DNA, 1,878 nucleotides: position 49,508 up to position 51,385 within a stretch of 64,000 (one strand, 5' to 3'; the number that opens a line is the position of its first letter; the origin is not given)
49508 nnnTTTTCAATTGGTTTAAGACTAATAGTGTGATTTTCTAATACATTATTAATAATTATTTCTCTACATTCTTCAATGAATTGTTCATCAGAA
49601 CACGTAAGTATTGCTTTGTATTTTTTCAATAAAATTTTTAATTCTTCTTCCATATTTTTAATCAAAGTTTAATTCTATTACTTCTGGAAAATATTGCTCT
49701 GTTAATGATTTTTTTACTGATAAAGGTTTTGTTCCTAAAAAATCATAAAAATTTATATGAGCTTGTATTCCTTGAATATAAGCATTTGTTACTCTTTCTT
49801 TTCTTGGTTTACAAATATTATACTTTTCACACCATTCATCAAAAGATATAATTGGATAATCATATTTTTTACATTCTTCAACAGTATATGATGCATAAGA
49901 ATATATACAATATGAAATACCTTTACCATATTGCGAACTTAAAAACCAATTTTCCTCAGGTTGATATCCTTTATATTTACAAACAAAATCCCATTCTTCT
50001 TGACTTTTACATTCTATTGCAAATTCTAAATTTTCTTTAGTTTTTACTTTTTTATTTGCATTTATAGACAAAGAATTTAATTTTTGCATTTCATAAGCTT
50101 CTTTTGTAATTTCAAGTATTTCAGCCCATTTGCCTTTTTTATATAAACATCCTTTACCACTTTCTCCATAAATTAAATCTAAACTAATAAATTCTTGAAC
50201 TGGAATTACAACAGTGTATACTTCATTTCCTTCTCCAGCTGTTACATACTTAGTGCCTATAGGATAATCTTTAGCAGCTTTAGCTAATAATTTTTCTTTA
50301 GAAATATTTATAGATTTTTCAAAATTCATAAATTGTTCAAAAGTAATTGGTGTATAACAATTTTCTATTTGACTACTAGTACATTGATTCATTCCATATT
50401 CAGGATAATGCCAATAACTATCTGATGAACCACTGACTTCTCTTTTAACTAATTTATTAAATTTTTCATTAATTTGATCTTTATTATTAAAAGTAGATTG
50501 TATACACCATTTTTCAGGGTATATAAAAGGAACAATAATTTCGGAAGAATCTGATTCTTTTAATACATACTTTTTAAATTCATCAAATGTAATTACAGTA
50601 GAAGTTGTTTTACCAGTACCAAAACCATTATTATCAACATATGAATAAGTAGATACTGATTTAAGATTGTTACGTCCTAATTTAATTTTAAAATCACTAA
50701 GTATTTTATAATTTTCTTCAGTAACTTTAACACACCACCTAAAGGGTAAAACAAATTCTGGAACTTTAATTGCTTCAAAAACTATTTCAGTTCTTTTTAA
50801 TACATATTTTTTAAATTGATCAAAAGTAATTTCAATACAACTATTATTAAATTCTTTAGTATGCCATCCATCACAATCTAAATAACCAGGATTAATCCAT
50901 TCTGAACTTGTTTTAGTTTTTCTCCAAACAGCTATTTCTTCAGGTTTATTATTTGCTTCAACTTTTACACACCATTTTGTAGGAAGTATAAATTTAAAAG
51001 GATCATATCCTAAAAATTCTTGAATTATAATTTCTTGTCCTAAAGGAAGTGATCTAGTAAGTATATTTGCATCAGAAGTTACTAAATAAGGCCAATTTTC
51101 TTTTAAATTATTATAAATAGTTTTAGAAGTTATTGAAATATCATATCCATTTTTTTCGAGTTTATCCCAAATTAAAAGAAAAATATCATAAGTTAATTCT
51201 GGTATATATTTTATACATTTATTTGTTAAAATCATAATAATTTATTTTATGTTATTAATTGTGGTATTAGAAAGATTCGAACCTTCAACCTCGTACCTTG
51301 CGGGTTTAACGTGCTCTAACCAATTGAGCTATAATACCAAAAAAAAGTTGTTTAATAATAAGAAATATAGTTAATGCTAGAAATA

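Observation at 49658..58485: Paralogous modular proteins with invariant N- and C-termini (YFPEV-x-ELNFD) and swappable internal repeats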

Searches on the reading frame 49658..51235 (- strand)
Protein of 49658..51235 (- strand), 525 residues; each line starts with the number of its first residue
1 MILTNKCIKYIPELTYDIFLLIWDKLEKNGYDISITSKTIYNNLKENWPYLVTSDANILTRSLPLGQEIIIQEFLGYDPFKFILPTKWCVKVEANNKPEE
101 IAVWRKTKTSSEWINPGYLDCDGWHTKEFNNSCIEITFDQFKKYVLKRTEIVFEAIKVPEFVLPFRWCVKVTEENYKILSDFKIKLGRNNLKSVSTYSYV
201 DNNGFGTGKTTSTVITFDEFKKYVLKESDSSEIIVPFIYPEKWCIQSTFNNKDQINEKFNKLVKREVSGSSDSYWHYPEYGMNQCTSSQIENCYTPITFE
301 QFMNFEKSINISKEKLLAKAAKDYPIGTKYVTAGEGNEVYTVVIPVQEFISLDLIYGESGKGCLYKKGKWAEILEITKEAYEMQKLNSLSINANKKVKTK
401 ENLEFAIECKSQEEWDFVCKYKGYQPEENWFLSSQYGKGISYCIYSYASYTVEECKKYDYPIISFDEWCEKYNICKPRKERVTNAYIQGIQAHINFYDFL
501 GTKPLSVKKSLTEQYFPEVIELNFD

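Call 4: search_protein_families(library=pfam, proteins=[window:49658-51235:-], max_evalue=1)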
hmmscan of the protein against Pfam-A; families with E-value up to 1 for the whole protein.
window:49658-51235:- (525 aa): 2 families
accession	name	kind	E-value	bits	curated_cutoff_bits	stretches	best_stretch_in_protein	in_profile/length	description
PF06983.19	3-dmu-9_3-mt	-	0.04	14.9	24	1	376-418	46-88/116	3-demethylubiquinone-9 3-methyltransferase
PF06600.16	DUF1140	-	0.11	13.4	25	0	387-412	38-63/99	Protein of unknown function (DUF1140)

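Call 5: search_protein_families(library=phrogs, proteins=[window:49658-51235:-], max_evalue=1)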
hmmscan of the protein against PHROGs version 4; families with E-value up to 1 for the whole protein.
window:49658-51235:- (525 aa): 4 families
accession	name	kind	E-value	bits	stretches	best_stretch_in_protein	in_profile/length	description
phrog_8208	-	unknown function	0.0084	17.6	1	5-41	31-68/77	-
phrog_16819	-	unknown function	0.061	13.7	1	350-394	58-102/239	-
phrog_20318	-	unknown function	0.075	14.1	0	214-231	10-27/60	-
phrog_30839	-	unknown function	0.28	12.3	0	190-223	14-50/78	-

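Call 11: find_homologous_proteins(query=window:49658-51235:-, max_evalue=0.001)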
Query window:49658-51235:- (525 aa): 113 proteins with E <= 0.001 among 8000 candidates.
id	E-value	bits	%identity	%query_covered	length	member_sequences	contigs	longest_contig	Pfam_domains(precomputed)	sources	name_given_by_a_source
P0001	0.0e+0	1209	100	100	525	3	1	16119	-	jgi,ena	-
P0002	1.2e-46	178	44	40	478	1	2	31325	-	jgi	-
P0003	8.2e-29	119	41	28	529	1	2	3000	-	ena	-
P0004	3.0e-27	114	44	28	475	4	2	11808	-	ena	-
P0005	2.6e-26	111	30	46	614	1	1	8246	PF27433.1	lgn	-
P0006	1.3e-25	108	39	38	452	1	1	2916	-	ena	-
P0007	6.9e-24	103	26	61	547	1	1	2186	-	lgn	-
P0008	5.2e-22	96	29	60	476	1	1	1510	-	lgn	-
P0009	4.0e-21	93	37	28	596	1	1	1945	-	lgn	-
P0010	6.7e-21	93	35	38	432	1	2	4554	-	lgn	-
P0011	1.0e-20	92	40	28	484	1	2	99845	-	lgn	-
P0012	2.5e-20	91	40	28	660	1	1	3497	-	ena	-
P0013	6.4e-20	89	34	31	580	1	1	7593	-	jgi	-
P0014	7.3e-20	89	30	60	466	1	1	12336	-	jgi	-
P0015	2.8e-18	84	35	30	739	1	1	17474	-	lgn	-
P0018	2.1e-16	78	34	32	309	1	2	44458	-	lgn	-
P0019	4.8e-16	77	40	28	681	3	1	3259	PF00684.26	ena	-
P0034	6.3e-14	70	24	90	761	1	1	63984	-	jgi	-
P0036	1.2e-13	69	32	28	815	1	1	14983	-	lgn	-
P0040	6.8e-13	66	36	31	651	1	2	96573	-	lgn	-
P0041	1.4e-12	65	34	28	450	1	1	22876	PF00684.26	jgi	jgi:hypothetical protein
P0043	2.7e-12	64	34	31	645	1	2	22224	PF00684.26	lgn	-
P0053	5.2e-11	60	28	43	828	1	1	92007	-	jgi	jgi:hypothetical protein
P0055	6.1e-11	60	28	38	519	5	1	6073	PF06701.20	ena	-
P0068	1.1e-8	52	32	28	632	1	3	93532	PF00684.26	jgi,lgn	jgi:hypothetical protein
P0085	4.1e-7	47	36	21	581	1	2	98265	-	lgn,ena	-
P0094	3.5e-6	44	43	13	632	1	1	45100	PF00684.26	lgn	-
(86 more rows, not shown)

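Call 16: find_encoding_contigs(protein=P0001, flank=10000, max_places=4)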
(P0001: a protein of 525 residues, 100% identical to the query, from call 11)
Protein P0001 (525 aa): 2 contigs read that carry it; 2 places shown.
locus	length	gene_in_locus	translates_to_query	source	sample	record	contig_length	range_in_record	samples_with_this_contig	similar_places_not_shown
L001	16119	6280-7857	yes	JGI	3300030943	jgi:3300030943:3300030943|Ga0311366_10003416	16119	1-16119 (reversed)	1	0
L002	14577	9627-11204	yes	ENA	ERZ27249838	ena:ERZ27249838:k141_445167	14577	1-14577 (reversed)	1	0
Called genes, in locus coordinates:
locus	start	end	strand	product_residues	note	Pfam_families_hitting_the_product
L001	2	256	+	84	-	?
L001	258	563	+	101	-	-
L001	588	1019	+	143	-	-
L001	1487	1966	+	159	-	-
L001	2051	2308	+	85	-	-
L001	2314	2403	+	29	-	-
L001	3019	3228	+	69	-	-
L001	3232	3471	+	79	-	-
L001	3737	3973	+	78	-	-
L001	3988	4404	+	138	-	-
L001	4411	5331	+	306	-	-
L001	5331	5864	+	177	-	-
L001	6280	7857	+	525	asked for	-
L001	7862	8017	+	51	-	-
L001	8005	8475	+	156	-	-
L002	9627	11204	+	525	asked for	-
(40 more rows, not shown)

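Call 32: search_protein_families(library=pfam, proteins=[P0005, P0019, P0055, P0041, P0043, P0068, P0094, P0053], max_evalue=0.01)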
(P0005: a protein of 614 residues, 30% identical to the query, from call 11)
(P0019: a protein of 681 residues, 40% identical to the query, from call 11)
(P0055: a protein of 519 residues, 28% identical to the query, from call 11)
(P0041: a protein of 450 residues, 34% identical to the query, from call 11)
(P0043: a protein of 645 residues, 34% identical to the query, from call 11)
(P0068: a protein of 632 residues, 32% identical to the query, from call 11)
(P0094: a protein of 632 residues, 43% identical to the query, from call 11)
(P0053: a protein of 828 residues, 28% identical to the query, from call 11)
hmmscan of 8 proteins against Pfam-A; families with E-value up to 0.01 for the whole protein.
P0005 (614 aa): 0 families

P0019 (681 aa): 2 families
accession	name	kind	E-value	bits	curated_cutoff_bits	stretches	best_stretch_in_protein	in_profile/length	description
PF00684.25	DnaJ_CXXCXGXG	-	6.7e-06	26.7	32.7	1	314-354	15-55/65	DnaJ central domain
PF23733.2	GRXCR1-2_C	-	0.0072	16.7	26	0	316-355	11-44/47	GRXCR1/2, C-terminal domain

P0055 (519 aa): 1 family
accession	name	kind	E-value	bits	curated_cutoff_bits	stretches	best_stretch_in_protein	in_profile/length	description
PF06701.19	MIB_HERC2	-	7.5e-15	55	33.5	1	10-66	1-65/66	Mib_herc2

P0041 (450 aa): 2 families
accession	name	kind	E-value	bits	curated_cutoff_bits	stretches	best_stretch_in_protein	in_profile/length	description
PF00684.25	DnaJ_CXXCXGXG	-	4.1e-07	30.6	32.7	1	247-285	15-53/65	DnaJ central domain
PF23733.2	GRXCR1-2_C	-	0.00012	22.4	26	1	249-288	11-44/47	GRXCR1/2, C-terminal domain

P0043 (645 aa): 2 families
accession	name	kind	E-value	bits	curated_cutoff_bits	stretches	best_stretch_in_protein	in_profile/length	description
PF00684.25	DnaJ_CXXCXGXG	-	1.8e-07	31.7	32.7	1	310-350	15-55/65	DnaJ central domain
PF23733.2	GRXCR1-2_C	-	0.00038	20.7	26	1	312-351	11-44/47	GRXCR1/2, C-terminal domain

P0068 (632 aa): 1 family
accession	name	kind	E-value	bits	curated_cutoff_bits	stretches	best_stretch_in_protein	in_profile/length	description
PF00684.25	DnaJ_CXXCXGXG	-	5.1e-07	30.3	32.7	1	519-559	15-55/65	DnaJ central domain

P0094 (632 aa): 1 family
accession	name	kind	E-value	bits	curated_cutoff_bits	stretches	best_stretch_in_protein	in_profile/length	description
PF00684.25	DnaJ_CXXCXGXG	-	2.4e-05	24.9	32.7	1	353-390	16-53/65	DnaJ central domain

P0053 (828 aa): 0 families

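Call 33: search_solved_structures(query=window:49658-51235:-, max_evalue=1)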
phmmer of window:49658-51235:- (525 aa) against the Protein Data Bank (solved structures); distinct sequences matched with E-value up to 1: 1.
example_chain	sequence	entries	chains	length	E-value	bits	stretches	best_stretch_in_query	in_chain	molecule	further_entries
9yw2_H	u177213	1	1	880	0.09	14.7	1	401-438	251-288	Glutathione S-transferase class-mu 26 kDa isozyme,FAS-associated factor 1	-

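Call 37: search_dna_similar(query=window:49658-51235:-, collection=phages, mode=protein, max_evalue=0.001, max_rows=30)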
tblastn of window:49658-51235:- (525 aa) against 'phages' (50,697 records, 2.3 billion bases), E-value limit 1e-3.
No match.

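Call 45: predict_structure(alignment_id=A4)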
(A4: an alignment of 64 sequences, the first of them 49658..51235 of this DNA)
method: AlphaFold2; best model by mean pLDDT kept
length: 525 residues; sequences in the alignment: 64
mean_pLDDT: 63.2   pTM: 0.35
mean pLDDT of the five models: 63.2, 61.6, 61.5, 61.0, 60.3
residues with pLDDT >= 90: 127; 70-90: 85; 50-70: 103; < 50: 210
segments of 3 or more residues with pLDDT < 50: 151-171, 185-214, 227-297, 335-339, 341-345, 356-360, 372-381, 383-401, 478-485, 501-525
pLDDT, mean of each block of 10 residues (from residue 1): 86 89 93 91 93 86 89 89 90 86 91 88 94 93 83 35 33 51 47 35 41 51 53 35 30 38 30 29 35 45 60 68 65 48 47 47 52 43 44 37 80 90 78 64 88 95 95 71 52 57 43 43 36
secondary structure, 60 per line:
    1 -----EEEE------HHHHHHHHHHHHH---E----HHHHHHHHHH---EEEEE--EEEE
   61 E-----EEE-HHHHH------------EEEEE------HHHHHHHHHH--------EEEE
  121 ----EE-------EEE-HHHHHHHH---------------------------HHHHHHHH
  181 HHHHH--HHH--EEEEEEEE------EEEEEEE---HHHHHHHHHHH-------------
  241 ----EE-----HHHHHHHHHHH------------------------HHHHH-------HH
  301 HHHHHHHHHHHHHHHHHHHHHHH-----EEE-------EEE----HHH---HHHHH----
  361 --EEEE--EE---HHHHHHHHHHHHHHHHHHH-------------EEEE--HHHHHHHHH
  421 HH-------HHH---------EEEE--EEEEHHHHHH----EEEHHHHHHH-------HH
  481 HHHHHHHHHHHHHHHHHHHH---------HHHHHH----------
elements in order: E6-9 H16-28 H37-46 E50-54 E57-61 E67-69 H71-75 E88-92 H99-108 E117-120 E134-136 H138-145 H173-185 E193-200 E207-213 H217-227 H252-262 H287-291 H299-323 E329-331 E339-341 H352-356 E363-366 H374-392 E406-409 H412-422 E442-445 E448-451 H452-457 E462-464 H465-471 H479-500 H510-515

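Call 50: fold_search(model_id=the predicted structure, library=pdb)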
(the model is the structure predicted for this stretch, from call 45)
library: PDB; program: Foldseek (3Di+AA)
matches with E <= 10: 92; with E <= 0.001: 0
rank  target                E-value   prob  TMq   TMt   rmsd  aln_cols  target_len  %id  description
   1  9e5c_3h               1.6e+00  0.01  0.05  0.08  23.4       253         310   10  Cryo-EM structure of 96 nm repeat of microtubule doublet from T. brucei flagellum (released 2025-03-12)
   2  1tkf                  1.7e+00  0.18  0.06  0.10   5.5        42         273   21  Streptomyces griseus aminopeptidase complexed with D-tryptophan (released 2005-06-14)
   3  5gw0_E                1.7e+00  0.07  0.07  0.18  22.7       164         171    9  Crystal structure of SNX16 PX-Coiled coil (released 2017-09-13)
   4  9e78_1I               1.9e+00  0.01  0.06  0.05  37.4       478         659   10  48-nm repeat of the Leishmania tarentolae doublet microtubule (released 2025-03-12)
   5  1imu_MODEL_1_A        2.2e+00  0.05  0.06  0.22  18.1       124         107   16  Solution Structure of HI0257, a Ribosome Binding Protein (released 2001-10-03)
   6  3hlc                  2.7e+00  0.03  0.05  0.06  15.0        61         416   13  Simvastatin Synthase (LovD) from Aspergillus terreus, S5 mutant, unliganded (released 2009-10-27)
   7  1zt2_B                3.3e+00  0.06  0.07  0.15  18.2       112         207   15  Heterodimeric structure of the core primase. (released 2005-11-08)
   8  3hlf                  3.3e+00  0.03  0.05  0.06  14.9        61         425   15  Simvastatin Synthase (LovD), from Aspergillus terreus, S5 mutant, S76A mutant, complex with simvastatin (released 2009-10-27)
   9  5f0m_C                3.5e+00  0.06  0.06  0.18  19.0       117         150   12  Structure of retromer VPS26-VPS35 subunits bound to SNX3 and DMT1 (SeMet labeled) (released 2016-12-07)
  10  5g4y                  3.5e+00  0.04  0.05  0.12   9.9        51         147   14  Structural basis for carboxylic acid recognition by a Cache chemosensory domain. (released 2017-03-29)
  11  5f0p_C                3.7e+00  0.06  0.06  0.19  19.0       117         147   12  Structure of retromer VPS26-VPS35 subunits bound to SNX3 and DMT1(L557M) (SeMet labeled) (released 2016-12-07)
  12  5of3_B                3.7e+00  0.02  0.08  0.12  27.0       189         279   13  Crystal structure of the heterotrimeric PriSLX primase from S. solfataricus. (released 2017-11-29)
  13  9mvg_B                4.4e+00  0.05  0.06  0.16   7.0        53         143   15  Structure of SciW variant L66A bound to the Rhs1 transmembrane domain (released 2026-01-28)
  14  5gz3_A                4.4e+00  0.02  0.04  0.06  16.2       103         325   14  Structure of D-amino acid dehydrogenase in complex with NADP (released 2017-04-12)
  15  7qa5_MODEL_1_A        4.7e+00  0.07  0.09  0.31  11.0        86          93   14  Solution structure of the C terminal domain of MgtC (PA4635) from Pseudomonas aeruginosa (released 2022-05-04)
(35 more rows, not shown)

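Call 80: find_encoding_contigs(protein=P0036, flank=5000, max_places=2)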
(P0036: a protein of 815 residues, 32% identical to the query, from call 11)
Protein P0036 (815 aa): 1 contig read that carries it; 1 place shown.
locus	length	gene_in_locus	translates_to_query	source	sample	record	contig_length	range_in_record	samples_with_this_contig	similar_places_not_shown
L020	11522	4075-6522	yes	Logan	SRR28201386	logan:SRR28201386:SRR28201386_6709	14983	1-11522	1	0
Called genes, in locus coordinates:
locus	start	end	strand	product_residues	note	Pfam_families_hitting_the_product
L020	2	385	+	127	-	?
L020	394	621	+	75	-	-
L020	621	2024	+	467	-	PF18127:NAMPT_N, PF04095:NAPRTase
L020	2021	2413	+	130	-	-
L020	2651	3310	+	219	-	-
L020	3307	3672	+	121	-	-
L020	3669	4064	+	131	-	-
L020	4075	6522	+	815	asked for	-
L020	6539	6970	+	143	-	-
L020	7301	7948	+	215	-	-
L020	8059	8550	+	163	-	PF07463:NUMOD4, PF13392:HNH_3 (weak), PF00847:AP2 (weak)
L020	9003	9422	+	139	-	-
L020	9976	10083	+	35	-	-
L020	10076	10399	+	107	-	-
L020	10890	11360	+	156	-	PF08719:NADAR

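Call 81: find_encoding_contigs(protein=P0018, flank=5000, max_places=2)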
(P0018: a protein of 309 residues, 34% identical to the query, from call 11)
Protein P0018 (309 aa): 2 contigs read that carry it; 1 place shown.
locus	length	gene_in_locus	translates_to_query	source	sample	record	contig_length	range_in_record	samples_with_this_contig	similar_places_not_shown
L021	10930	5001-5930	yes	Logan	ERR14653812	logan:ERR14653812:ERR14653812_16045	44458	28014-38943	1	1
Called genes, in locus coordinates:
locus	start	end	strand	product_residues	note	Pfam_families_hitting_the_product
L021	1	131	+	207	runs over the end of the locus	PF09674:DUF2400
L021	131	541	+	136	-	-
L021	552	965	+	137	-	-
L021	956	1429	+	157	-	-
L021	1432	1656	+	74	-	-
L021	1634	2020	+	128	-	-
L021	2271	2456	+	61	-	-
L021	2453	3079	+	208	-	PF00145:DNA_methylase (weak)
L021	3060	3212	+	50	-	-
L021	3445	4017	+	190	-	-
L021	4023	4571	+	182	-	-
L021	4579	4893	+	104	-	-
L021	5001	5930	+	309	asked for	-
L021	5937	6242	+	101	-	-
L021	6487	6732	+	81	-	-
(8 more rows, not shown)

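Call 82: find_encoding_contigs(protein=P0053, flank=5000, max_places=2)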
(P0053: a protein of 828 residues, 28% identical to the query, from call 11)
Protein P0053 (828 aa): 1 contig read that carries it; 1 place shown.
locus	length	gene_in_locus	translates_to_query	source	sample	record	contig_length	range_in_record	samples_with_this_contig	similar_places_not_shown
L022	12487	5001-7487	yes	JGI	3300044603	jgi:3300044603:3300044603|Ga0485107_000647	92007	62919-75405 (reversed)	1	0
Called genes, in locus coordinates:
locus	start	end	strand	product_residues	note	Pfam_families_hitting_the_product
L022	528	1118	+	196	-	-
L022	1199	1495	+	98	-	-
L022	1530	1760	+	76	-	-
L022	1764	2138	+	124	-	-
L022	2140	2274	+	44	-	-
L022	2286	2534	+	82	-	-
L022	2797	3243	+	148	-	-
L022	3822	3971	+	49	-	-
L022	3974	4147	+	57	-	-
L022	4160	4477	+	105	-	-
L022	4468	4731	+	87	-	-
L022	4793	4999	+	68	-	-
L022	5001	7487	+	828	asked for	-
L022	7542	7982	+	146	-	-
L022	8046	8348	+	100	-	-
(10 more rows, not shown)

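Call 83: find_encoding_contigs(protein=P0043, flank=5000, max_places=2)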
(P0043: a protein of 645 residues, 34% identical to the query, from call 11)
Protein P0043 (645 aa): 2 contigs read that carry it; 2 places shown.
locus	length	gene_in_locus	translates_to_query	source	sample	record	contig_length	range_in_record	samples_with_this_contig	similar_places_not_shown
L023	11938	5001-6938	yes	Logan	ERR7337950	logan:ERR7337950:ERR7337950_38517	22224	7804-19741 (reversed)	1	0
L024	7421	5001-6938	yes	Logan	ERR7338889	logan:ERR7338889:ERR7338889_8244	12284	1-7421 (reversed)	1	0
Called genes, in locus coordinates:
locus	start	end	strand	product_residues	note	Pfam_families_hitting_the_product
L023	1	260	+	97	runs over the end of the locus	-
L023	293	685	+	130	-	-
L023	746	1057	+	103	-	-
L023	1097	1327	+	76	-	-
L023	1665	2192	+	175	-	-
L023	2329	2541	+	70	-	-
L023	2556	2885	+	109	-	-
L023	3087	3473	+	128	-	-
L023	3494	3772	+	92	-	-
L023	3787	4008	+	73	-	-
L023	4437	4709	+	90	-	-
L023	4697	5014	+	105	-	-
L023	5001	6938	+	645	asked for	PF00684:DnaJ_CXXCXGXG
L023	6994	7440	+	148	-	-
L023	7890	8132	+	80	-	-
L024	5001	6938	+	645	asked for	PF00684:DnaJ_CXXCXGXG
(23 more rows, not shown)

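Call 84: find_encoding_contigs(protein=P0034, flank=5000, max_places=2)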
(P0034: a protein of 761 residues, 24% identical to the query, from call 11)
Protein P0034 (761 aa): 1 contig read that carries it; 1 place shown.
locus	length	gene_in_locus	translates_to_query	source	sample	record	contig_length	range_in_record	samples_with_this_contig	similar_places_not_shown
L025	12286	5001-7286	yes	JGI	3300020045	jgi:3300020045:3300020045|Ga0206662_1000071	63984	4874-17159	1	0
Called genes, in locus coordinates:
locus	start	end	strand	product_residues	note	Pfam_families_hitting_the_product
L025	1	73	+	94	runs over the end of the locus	-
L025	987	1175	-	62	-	-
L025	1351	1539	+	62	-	-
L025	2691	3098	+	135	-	-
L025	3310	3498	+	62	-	-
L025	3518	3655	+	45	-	-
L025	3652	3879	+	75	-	-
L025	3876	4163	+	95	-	-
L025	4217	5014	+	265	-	-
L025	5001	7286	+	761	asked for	-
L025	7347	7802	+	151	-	-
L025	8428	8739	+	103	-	-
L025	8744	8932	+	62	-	-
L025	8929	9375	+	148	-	-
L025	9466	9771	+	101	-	-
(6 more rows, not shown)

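Call 85: find_encoding_contigs(protein=P0040, flank=5000, max_places=2)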
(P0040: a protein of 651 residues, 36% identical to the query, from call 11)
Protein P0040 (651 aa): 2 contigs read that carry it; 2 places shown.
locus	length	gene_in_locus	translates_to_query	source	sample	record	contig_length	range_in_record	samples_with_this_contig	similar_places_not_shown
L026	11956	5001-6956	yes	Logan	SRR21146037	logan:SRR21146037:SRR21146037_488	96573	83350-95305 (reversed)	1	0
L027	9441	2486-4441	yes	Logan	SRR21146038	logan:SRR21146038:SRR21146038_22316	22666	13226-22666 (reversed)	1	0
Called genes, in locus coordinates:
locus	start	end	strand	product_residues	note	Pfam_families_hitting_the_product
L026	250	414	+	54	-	-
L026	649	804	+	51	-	-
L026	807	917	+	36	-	-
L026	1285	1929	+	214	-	-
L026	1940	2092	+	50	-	-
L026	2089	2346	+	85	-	-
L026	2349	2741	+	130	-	-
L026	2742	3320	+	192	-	-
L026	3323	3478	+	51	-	-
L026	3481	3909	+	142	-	-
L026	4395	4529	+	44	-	-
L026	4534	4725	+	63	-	-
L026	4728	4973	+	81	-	-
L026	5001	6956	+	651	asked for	-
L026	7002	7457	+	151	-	-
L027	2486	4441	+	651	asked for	-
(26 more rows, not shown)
